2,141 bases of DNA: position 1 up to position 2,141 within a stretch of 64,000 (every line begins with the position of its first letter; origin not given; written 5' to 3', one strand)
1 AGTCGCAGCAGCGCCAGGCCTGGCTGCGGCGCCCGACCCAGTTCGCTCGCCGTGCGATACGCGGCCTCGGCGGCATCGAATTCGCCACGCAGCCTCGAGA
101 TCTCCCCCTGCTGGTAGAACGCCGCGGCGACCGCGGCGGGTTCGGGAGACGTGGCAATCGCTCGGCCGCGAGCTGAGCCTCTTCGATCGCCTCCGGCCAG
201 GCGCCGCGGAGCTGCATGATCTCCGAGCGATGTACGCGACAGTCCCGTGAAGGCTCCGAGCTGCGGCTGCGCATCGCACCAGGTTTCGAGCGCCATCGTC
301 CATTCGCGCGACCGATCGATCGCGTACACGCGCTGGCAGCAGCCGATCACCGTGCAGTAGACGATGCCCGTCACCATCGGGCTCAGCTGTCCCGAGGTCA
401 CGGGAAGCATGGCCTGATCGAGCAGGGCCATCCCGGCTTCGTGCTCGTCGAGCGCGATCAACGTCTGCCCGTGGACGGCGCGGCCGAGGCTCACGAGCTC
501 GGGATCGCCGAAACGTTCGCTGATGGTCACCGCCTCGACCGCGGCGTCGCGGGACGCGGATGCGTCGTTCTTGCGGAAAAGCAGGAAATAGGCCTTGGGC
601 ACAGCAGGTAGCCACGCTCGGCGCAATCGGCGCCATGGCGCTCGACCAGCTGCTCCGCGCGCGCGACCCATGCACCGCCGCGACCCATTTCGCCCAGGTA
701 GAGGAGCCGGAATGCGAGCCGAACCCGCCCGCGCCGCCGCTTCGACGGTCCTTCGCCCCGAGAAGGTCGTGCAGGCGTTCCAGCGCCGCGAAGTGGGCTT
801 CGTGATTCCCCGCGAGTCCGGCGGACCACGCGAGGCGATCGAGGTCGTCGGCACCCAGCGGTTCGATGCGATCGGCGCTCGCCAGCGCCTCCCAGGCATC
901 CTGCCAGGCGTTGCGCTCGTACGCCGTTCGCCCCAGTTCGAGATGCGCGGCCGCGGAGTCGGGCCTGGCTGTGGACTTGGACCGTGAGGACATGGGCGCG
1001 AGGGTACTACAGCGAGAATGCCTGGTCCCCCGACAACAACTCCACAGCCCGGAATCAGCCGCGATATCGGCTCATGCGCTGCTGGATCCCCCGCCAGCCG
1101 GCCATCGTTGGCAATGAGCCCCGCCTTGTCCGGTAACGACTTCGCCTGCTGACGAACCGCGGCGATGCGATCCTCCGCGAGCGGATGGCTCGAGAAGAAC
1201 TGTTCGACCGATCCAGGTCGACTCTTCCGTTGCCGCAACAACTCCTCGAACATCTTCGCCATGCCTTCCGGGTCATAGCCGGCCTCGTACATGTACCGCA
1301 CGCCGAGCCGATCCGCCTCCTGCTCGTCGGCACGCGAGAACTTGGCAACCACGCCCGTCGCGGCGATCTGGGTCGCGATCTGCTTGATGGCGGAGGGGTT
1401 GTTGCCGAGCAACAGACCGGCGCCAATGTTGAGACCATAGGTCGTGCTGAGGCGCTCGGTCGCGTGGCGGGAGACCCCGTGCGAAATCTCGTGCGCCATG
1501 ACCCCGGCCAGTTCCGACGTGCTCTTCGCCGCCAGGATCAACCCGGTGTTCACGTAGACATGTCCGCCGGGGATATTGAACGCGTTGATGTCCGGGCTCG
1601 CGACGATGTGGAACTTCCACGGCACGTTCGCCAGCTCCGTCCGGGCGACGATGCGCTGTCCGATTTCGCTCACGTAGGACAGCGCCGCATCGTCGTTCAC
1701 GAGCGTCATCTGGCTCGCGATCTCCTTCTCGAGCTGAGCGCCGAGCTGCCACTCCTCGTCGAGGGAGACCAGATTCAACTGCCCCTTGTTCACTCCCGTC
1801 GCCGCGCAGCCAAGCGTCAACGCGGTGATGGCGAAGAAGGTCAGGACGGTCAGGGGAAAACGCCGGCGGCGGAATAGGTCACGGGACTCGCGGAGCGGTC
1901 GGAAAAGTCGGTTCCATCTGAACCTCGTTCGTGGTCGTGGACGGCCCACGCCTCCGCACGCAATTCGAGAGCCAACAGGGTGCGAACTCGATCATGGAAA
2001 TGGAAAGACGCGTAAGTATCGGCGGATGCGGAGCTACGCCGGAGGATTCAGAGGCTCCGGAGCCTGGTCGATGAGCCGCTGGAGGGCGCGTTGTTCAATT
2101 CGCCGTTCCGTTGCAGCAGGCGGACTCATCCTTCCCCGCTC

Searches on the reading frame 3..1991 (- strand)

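Call 16: search_protein_families(library=pfam, proteins=[window:3-1991:-], max_evalue=0.01)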
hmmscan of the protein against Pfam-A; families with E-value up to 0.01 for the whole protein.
window:3-1991:- (663 aa): 1 family
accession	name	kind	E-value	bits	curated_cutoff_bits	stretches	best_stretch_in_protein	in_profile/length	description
PF01435.24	Peptidase_M48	-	1.8e-34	119.7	20.3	1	106-281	6-184/186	Peptidase family M48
